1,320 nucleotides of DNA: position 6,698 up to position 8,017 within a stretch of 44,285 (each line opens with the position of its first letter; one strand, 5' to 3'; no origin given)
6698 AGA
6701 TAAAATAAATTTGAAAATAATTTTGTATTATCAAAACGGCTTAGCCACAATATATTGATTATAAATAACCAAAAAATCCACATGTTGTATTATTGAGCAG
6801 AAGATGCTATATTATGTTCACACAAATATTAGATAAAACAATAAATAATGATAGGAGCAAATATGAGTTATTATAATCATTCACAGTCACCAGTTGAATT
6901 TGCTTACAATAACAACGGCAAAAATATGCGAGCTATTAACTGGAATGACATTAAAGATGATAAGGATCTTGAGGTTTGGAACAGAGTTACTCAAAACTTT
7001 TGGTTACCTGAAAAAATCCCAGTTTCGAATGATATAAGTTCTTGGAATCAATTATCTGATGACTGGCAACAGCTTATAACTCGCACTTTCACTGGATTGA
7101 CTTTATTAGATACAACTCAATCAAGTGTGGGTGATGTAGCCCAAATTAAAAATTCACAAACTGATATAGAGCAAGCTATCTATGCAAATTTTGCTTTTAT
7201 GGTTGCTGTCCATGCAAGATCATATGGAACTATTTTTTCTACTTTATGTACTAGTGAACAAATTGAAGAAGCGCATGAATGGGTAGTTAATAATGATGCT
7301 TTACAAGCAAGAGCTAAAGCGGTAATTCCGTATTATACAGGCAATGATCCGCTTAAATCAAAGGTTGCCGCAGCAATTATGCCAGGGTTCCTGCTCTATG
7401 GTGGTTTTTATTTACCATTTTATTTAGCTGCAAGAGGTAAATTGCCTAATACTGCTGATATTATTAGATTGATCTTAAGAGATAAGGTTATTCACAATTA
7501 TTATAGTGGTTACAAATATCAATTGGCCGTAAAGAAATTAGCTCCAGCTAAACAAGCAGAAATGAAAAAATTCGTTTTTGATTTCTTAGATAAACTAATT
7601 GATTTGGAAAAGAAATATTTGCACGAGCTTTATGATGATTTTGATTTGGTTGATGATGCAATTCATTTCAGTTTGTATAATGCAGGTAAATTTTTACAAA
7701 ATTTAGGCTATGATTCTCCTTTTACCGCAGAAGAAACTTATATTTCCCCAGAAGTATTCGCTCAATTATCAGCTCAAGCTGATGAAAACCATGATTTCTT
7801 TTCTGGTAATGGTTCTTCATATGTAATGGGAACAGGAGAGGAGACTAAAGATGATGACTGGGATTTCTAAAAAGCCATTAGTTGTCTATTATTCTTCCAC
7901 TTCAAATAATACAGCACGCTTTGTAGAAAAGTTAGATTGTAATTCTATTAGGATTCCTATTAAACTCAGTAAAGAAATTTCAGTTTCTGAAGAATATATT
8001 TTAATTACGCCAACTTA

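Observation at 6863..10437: Plasmid-borne nrdF-nrdI-nrdE operon whose NrdF has the Val/Pro/Lys substitutions of metal-free class Ie RNR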

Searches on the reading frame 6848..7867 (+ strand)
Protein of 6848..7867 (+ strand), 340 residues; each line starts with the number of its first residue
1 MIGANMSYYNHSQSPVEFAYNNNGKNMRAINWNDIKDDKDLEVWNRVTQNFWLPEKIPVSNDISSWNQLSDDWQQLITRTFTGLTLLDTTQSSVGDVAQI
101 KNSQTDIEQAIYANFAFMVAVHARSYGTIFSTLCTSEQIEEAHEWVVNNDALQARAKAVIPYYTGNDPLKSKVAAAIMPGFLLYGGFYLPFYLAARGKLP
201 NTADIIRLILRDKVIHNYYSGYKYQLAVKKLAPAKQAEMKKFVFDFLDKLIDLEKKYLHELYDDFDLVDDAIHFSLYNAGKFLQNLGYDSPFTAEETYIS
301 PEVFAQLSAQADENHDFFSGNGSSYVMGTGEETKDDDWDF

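Call 3: search_solved_structures(query=window:6848-7867:+, show_alignments=4, max_evalue=1e-10)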
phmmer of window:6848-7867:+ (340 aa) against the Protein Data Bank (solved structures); distinct sequences matched with E-value up to 1e-10: 21.
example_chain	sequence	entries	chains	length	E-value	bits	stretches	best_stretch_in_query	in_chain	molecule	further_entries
6ebo_A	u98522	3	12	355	1.6e-190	635.8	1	3-340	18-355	Ribonucleoside-diphosphate reductase, beta subunit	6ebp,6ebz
7mmp_A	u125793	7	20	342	4.9e-190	634.2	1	6-340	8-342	Ribonucleoside-diphosphate reductase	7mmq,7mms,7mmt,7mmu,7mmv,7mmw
7mmr_A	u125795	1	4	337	7.2e-190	633.6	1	7-340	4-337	Ribonucleoside-diphosphate reductase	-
6gp2_A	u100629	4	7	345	3.4e-180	601.8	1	6-340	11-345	Ribonucleoside-diphosphate reductase beta chain | Ribonucleoside-diphosphate reductase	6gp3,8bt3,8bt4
9r5l_A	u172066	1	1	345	1.6e-179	599.6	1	6-340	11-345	ribonucleoside-diphosphate reductase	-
8rag_A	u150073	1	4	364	1.3e-126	425.6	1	12-340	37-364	ribonucleoside-diphosphate reductase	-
8rah_A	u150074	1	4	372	1.4e-126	425.5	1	12-340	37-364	ribonucleoside-diphosphate reductase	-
1kgn_A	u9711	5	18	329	8.6e-117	393.4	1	22-340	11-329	Ribonucleotide reductase protein R2F | ribonucleotide reductase subunit R2F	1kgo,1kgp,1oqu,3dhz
9l6o_A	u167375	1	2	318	5.2e-113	381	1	27-338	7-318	Ribonucleoside-diphosphate reductase subunit beta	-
3n37_A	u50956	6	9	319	2.3e-110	372.3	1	27-340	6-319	Ribonucleoside-diphosphate reductase 2 subunit beta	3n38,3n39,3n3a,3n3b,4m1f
1r2f_A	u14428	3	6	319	8.3e-110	370.4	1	27-340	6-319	PROTEIN (RIBONUCLEOTIDE REDUCTASE R2) | RIBONUCLEOSIDE-DIPHOSPHATE REDUCTASE 2 BETA SUBUNIT | PROTEIN (RIBONUCLEOSIDE-DIPHOSPHATE REDUCTASE SMALL CHAIN)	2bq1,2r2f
8j4x_A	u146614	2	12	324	1.7e-108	366.1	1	27-340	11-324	Ribonucleoside-diphosphate reductase subunit beta nrdF2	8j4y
3mjo_A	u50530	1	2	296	5.8e-99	334.8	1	22-308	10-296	Ribonucleotide reductase subunit R2F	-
1uzr_A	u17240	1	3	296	2.4e-91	309.8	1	27-312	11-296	RIBONUCLEOTIDE REDUCTASE R2-2 SMALL SUBUNIT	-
4n83_A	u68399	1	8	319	7.1e-73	249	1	28-340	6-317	Ribonucleoside-diphosphate reductase subunit beta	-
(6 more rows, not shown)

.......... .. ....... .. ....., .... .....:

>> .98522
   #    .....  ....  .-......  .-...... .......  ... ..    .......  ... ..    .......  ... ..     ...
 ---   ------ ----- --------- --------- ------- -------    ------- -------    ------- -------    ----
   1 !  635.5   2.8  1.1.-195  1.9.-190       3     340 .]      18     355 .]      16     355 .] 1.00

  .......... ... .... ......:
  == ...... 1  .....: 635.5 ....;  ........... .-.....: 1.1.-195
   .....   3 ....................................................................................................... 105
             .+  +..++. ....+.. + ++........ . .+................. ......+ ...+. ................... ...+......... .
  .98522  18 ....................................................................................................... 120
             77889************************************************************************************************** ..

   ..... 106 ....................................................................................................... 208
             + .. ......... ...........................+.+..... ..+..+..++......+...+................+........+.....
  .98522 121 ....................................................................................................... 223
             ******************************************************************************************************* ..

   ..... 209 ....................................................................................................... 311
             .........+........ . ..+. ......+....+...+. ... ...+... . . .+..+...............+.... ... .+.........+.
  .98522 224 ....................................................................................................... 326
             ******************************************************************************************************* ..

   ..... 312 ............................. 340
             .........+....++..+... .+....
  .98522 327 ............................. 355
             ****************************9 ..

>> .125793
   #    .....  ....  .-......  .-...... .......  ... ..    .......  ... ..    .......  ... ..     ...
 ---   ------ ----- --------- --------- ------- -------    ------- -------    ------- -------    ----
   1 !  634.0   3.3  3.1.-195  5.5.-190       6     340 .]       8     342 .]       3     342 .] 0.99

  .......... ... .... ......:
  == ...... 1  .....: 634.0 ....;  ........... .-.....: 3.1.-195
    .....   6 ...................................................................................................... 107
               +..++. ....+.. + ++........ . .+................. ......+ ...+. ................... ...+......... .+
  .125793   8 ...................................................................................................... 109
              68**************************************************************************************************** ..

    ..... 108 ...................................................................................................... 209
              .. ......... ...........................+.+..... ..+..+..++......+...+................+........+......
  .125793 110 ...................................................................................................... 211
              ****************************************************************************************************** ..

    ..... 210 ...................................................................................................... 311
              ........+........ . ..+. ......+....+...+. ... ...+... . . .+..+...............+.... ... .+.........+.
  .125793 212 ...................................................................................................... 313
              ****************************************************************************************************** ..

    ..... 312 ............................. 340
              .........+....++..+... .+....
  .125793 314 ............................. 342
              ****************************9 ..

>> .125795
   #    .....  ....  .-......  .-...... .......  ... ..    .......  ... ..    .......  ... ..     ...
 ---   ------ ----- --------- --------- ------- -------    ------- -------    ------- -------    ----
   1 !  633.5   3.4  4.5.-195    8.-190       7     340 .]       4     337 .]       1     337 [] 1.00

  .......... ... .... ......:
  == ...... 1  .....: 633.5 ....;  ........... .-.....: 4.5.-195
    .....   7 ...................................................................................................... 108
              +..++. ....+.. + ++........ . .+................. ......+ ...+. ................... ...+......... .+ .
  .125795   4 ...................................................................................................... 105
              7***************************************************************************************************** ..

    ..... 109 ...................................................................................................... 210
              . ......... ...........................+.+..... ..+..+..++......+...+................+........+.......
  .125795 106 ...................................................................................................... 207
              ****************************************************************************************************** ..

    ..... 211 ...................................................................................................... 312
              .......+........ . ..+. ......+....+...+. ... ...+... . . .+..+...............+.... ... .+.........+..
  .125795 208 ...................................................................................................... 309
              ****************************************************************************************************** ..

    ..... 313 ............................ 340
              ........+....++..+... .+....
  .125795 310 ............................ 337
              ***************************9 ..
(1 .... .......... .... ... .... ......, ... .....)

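Call 4: search_protein_families(library=ncbifam, proteins=[window:6848-7867:+])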
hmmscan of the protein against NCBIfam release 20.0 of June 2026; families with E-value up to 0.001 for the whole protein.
window:6848-7867:+ (340 aa): 12 families
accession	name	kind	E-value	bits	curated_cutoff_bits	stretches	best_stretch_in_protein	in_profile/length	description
NF010572.0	PRK13965.1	subfamily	1.2e-183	609.7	486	1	6-340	3-337/337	class 1b ribonucleoside-diphosphate reductase subunit beta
NF007182.0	PRK09614.1-1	subfamily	7.5e-163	541.2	471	1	23-340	7-324/324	ribonucleotide-diphosphate reductase subunit beta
TIGR04171.1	RNR_1b_NrdF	exception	5.7e-127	423.3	355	1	27-340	1-316/316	class 1b ribonucleoside-diphosphate reductase subunit beta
NF010573.0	PRK13966.1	equivalog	1.1e-113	379.5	661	1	27-340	11-324/324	ribonucleotide-diphosphate reductase subunit beta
NF010574.0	PRK13967.1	equivalog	9e-109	363.5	687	1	26-340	8-322/322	ribonucleotide-diphosphate reductase subunit beta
NF007185.0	PRK09614.1-4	equivalog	7.5e-92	308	525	1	26-339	4-316/320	ribonucleotide-diphosphate reductase subunit beta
NF007183.0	PRK09614.1-2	subfamily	7e-79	265.1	320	1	25-339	4-324/327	ribonucleotide-diphosphate reductase subunit beta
NF007184.0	PRK09614.1-3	equivalog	7.4e-32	111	310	1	15-329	18-340/346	ribonucleotide-diphosphate reductase subunit beta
NF007186.0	PRK09614.1-5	equivalog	6.5e-16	58.3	237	1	41-336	23-320/328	ribonucleotide-diphosphate reductase subunit beta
NF006576.0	PRK09101.1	equivalog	2e-12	46.7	346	1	49-164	46-159/376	class Ia ribonucleoside-diphosphate reductase subunit beta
NF005550.0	PRK07209.1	equivalog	7.7e-10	38.2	309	1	44-260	77-309/383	ribonucleotide-diphosphate reductase subunit beta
NF006201.0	PRK08326.1-4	equivalog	0.0005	19.3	346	1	40-284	20-264/313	R2-like ligand-binding oxidase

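Call 27: search_dna_similar(query=window:6863-7867:+, collection=plasmids, mode=protein, max_rows=60, rows=spread, max_evalue=1e-40)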
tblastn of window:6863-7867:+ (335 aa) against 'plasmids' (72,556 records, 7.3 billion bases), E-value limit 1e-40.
Records with a match: 348; places in all: 357; records where one place covers at least 80% of the query: 346.
Best place of each record, by identity: >=99% 17; 60-80% 2; <60% 329.
By first word of the organism name: Lactiplantibacillus 113; Lactococcus 31; Latilactobacillus 30; Enterococcus 21; Lactobacillus 18; Pediococcus 15; Paracoccus 12; Bacillus 11; Ensifer 9; Agrobacterium 8; and 40 more.
By predicted mobility (MOB-suite, as given by PLSDB): mobilizable 175; non-mobilizable 123; conjugative 50.
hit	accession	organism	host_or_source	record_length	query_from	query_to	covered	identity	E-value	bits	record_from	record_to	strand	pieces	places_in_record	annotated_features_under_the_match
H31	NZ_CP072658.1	Lactobacillus gasseri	Homo sapiens,stool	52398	1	335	100%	99.7%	0e+0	653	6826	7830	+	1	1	nrdF: class 1b ribonucleoside-diphosphate reductase subunit beta | nrdI: class Ib ribonucleoside-diphosphate reductase assembly flavoprotein ...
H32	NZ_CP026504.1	Lactobacillus crispatus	Homo sapiens,vaginal fluids,Korean ...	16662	1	335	100%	99.4%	0e+0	652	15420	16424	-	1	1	nrdF: class 1b ribonucleoside-diphosphate reductase subunit beta | nrdI: class Ib ribonucleoside-diphosphate reductase assembly flavoprotein ...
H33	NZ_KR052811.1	Lactobacillus crispatus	-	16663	1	335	100%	99.4%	0e+0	652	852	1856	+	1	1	nrdF: class 1b ribonucleoside-diphosphate reductase subunit beta | nrdI: class Ib ribonucleoside-diphosphate reductase assembly flavoprotein ...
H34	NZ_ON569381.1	Lactobacillus crispatus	-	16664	114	335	66%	99.5%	1e-131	420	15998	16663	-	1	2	nrdI: class Ib ribonucleoside-diphosphate reductase assembly flavoprotein ...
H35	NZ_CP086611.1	Shinella zoogloeoides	-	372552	22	335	94%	53.5%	8e-100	329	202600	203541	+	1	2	nrdF: class 1b ribonucleoside-diphosphate reductase subunit beta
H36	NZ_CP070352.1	Ensifer sp. PDNC004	cell culture,Plastic debris in ...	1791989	19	335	95%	52.4%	9e-100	329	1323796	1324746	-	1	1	none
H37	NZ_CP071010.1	Enterobacter hormaechei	Homo sapiens,Chromosome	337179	22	335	94%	52.9%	1e-98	326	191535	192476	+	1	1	nrdF: class 1b ribonucleoside-diphosphate reductase subunit beta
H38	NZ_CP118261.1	Agrobacterium vitis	Grape,cell culture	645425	20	335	94%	52.2%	4e-100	330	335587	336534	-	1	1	nrdF: class 1b ribonucleoside-diphosphate reductase subunit beta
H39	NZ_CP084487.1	Ensifer adhaerens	cellculture,soil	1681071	19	335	95%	52.0%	3e-98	325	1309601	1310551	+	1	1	none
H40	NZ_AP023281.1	Agrobacterium vitis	Vitis vinifera,grapevine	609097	20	335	94%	51.9%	2e-99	328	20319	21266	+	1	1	nrdF: class 1b ribonucleoside-diphosphate reductase subunit beta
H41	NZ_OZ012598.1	Shinella sp. WSD5-1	-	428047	22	335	94%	52.2%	8e-98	323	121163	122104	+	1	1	nrdF: class 1b ribonucleoside-diphosphate reductase subunit beta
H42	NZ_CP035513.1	Haematobacter massiliensis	single cell,human skin swab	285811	23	335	93%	52.2%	4e-99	327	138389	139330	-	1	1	nrdF: class 1b ribonucleoside-diphosphate reductase subunit beta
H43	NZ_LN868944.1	Salmonella enterica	Homo sapiens,feces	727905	21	335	94%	51.7%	1e-97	323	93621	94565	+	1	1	nrdF: class 1b ribonucleoside-diphosphate reductase subunit beta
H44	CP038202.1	Paracoccus ferrooxidans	single cell,bioreactor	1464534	4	335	99%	48.9%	2e-95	316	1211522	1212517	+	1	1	nrdF: class 1b ribonucleoside-diphosphate reductase subunit beta | bile acid:sodium symporter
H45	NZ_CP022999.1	Rhizobium sp. 11515TR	Cell culture,agricultural soil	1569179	22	335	94%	51.6%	2e-97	322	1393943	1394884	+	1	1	none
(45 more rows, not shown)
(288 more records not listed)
